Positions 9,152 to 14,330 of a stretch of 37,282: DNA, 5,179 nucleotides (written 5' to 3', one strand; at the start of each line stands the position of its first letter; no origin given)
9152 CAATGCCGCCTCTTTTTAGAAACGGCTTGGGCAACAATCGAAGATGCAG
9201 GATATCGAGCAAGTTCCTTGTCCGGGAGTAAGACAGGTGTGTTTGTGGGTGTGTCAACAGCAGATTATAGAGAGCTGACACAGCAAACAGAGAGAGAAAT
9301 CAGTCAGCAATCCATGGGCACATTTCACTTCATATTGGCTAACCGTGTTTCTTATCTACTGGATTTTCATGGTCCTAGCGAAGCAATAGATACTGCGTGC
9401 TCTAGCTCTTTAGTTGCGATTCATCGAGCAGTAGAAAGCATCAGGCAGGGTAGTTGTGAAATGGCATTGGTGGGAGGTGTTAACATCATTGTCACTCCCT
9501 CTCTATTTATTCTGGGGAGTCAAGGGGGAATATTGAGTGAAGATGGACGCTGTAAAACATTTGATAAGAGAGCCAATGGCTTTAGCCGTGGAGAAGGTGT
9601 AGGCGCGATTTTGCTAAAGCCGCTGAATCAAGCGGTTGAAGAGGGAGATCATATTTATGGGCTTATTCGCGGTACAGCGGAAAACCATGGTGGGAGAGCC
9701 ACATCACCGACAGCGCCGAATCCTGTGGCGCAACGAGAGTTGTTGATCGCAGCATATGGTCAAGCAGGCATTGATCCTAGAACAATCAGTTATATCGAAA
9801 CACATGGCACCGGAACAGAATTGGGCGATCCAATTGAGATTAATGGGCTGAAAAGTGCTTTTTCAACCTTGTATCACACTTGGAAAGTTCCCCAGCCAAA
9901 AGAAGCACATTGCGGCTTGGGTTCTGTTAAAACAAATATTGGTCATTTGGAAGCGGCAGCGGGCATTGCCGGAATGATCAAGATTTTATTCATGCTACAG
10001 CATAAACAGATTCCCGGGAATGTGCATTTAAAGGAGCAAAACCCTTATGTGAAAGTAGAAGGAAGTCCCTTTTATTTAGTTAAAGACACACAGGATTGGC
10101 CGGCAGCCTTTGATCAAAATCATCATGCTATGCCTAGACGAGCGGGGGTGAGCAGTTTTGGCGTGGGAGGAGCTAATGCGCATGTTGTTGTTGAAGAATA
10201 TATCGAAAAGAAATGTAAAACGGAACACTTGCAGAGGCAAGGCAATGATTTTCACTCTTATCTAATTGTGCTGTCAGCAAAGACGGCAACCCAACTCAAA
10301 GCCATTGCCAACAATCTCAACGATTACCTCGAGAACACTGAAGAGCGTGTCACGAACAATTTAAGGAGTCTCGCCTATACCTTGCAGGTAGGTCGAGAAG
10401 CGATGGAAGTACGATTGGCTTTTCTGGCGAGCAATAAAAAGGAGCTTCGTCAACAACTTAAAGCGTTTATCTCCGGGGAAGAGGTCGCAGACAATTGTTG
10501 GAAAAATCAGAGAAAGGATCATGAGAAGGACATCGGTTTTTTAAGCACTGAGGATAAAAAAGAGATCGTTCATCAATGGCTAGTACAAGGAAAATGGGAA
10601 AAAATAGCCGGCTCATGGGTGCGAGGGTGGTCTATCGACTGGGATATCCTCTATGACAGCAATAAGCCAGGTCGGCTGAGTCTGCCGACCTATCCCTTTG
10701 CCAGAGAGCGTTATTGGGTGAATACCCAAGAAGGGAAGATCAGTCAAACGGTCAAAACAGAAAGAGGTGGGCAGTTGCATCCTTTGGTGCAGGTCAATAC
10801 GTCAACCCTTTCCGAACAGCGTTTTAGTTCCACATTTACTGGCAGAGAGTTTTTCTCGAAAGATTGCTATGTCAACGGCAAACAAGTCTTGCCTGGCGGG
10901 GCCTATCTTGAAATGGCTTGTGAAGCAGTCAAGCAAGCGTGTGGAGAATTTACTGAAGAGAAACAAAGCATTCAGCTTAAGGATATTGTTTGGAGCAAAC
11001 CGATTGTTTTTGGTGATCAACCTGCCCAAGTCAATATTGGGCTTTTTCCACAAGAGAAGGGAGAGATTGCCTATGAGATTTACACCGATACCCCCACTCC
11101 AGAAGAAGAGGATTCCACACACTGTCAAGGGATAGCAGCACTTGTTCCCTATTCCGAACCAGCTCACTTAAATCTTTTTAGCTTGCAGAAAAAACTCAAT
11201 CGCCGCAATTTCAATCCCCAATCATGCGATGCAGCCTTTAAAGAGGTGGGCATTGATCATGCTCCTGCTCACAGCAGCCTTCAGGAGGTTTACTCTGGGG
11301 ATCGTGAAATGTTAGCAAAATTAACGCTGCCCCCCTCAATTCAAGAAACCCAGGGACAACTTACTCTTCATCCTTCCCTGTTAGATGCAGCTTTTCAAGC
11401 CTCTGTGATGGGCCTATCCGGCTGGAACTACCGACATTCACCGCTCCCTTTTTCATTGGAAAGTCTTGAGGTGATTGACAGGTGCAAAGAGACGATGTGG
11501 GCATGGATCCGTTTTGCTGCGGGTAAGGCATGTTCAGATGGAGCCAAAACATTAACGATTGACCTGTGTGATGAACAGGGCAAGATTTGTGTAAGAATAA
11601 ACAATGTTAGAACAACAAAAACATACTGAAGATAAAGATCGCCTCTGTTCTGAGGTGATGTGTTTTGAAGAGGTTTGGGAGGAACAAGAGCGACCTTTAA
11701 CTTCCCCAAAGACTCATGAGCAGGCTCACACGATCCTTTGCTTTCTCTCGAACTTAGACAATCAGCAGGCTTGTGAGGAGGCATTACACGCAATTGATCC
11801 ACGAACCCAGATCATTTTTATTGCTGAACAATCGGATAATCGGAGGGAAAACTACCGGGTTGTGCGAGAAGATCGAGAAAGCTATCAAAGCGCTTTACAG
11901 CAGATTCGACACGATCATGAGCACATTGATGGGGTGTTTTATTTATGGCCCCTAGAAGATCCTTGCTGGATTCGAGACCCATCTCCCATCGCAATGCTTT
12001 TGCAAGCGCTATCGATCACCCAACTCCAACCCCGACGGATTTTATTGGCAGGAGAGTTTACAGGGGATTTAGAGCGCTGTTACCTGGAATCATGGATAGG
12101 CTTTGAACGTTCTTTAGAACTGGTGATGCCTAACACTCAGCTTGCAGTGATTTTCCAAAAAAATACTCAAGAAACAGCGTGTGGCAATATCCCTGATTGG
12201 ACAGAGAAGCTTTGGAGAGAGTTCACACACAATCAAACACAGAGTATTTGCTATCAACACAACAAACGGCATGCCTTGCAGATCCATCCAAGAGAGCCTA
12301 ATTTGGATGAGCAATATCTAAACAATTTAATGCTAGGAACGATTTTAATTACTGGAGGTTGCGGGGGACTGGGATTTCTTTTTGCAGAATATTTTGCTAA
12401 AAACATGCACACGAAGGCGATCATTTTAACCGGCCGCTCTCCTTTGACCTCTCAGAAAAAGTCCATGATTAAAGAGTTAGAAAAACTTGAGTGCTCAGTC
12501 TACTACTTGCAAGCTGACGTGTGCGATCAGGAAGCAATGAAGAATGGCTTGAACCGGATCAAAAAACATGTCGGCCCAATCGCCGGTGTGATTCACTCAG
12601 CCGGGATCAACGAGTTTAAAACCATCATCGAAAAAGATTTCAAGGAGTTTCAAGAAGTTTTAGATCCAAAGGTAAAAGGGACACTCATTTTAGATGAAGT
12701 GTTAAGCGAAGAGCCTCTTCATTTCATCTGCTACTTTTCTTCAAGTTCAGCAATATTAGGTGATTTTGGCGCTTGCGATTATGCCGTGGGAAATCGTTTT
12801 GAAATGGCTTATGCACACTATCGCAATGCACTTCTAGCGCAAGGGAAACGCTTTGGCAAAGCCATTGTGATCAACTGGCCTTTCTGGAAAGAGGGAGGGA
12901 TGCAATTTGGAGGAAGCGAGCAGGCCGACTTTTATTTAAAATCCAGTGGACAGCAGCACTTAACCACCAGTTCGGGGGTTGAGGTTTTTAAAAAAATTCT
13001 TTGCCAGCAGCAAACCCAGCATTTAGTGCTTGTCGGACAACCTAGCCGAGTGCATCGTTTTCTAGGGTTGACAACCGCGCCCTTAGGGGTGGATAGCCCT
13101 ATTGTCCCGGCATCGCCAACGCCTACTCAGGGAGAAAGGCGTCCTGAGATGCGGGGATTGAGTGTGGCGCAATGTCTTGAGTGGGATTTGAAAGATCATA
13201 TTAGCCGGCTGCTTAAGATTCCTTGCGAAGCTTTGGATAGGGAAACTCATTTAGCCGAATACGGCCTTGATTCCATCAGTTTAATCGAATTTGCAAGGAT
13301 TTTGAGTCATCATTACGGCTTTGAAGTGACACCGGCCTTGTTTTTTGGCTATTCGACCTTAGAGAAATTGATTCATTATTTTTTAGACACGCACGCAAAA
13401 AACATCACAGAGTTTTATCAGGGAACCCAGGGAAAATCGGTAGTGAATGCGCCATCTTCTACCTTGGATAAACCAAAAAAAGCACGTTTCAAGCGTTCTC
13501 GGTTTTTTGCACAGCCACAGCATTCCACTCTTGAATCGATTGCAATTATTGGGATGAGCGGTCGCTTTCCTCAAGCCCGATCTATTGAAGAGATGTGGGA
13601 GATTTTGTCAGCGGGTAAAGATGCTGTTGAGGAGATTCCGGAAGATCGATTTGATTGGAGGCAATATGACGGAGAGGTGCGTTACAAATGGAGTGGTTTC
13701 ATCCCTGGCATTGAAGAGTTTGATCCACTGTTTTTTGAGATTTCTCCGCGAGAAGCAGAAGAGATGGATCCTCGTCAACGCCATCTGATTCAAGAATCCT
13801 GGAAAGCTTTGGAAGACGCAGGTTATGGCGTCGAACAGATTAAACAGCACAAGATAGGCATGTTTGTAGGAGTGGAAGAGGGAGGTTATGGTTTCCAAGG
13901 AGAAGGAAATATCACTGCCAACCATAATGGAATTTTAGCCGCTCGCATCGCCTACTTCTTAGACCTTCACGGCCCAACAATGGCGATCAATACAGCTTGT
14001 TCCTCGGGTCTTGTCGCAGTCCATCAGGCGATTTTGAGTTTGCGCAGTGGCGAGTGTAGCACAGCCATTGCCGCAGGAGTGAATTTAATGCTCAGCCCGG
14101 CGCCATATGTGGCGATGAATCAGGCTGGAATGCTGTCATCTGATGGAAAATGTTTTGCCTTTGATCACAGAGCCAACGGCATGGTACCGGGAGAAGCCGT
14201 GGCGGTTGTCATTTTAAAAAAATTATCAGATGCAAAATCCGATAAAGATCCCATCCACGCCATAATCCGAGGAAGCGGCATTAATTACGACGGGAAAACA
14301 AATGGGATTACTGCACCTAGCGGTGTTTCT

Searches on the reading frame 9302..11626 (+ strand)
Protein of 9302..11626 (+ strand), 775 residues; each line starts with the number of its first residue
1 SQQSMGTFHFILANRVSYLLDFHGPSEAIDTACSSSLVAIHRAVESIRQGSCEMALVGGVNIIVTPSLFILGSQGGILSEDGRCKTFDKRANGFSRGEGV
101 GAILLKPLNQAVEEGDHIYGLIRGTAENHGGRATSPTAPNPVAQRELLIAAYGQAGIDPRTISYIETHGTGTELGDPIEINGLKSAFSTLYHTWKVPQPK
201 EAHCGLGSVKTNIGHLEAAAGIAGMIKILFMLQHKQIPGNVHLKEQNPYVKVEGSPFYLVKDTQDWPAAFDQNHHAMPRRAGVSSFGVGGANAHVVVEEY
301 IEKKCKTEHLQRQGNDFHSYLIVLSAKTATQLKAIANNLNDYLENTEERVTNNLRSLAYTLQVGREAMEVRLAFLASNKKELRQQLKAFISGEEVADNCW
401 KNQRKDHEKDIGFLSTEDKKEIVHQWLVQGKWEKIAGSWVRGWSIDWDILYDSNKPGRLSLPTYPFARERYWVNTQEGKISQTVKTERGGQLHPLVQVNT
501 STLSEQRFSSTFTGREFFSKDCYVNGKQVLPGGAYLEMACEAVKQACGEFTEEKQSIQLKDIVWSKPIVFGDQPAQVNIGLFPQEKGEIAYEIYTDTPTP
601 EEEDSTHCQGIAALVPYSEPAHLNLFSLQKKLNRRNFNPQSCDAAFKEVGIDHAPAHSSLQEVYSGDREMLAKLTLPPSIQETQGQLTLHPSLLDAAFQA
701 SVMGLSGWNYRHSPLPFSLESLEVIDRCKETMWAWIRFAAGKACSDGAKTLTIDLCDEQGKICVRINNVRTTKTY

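Call 13: search_protein_families(library=pfam, proteins=[window:9302-11626:+], max_evalue=0.00001)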
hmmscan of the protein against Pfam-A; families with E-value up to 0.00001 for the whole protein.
window:9302-11626:+ (775 aa): 8 families
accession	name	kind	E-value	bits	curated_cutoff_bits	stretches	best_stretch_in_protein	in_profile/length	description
PF00109.32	ketoacyl-synt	-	7.4e-41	140.8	20.8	1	5-111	146-252/252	Beta-ketoacyl synthase, N-terminal domain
PF02801.28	Ketoacyl-synt_C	-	1.3e-36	125.6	20.8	1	119-243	1-118/119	Beta-ketoacyl synthase, C-terminal domain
PF14765.12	PS-DH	-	1.6e-24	86.7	23.7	1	635-773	15-158/166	Polyketide synthase dehydratase N-terminal domain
PF21089.3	PKS_DH_N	-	4.1e-24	84.9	27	1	493-595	1-102/103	Polyketide synthase dehydratase domain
PF22336.2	RhiE-like_linker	-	7.8e-23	80.7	27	1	323-393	1-67/67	RhiE-like, KS-MAT linker domain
PF22621.2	CurL-like_PKS_C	-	1e-16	61.1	27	1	320-386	1-64/64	CurL-like, PKS C-terminal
PF16197.11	KAsynt_C_assoc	-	3.4e-12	47.2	33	1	247-350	2-92/111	Ketoacyl-synthetase C-terminal extension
PF00108.29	Thiolase_N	-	3.4e-06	27.1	26.4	1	23-60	75-112/260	Thiolase, N-terminal domain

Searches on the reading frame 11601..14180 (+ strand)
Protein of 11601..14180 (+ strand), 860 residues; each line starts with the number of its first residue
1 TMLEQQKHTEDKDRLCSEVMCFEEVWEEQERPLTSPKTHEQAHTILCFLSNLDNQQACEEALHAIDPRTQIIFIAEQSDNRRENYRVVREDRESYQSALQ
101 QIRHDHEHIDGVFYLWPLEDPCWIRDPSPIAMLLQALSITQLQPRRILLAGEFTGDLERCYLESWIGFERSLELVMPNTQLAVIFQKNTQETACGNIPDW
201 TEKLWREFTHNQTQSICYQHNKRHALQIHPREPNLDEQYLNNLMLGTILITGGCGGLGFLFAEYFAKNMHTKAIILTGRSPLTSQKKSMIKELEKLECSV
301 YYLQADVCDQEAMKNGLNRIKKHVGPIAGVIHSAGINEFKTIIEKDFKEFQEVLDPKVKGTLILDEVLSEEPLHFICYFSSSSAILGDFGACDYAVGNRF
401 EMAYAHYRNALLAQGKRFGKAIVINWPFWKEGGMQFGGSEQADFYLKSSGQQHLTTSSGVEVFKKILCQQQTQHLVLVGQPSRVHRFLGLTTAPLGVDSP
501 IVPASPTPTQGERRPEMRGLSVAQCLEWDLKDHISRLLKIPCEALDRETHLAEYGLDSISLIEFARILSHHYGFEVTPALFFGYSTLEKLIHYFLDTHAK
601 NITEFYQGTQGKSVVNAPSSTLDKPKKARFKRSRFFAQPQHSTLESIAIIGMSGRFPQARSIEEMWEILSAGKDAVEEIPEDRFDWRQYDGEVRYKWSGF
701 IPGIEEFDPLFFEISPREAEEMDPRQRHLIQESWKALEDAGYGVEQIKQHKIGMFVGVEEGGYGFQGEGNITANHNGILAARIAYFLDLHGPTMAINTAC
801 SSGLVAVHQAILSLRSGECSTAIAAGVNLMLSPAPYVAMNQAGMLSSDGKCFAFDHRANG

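Call 6: search_protein_families(library=pfam, proteins=[window:11601-14180:+], max_evalue=0.001)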
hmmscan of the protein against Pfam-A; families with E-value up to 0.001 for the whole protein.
window:11601-14180:+ (860 aa): 6 families
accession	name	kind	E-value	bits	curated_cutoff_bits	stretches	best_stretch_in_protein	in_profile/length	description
PF00109.32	ketoacyl-synt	-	4.1e-71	240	20.8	1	645-860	2-234/252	Beta-ketoacyl synthase, N-terminal domain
PF08659.16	KR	-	3.2e-45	154.7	22.6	1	246-431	1-180/180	KR domain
PF00550.31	PP-binding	-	9.2e-16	58.3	20.8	1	530-593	3-66/67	Phosphopantetheine attachment site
PF00106.31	adh_short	-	1.8e-14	54.2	26.6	1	247-364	2-115/195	short chain dehydrogenase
PF13561.12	adh_short_C2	-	4.4e-07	30.1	27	1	283-362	32-109/236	Enoyl-(Acyl carrier protein) reductase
PF00108.29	Thiolase_N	-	1.5e-06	28.2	26.4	1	787-839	70-123/260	Thiolase, N-terminal domain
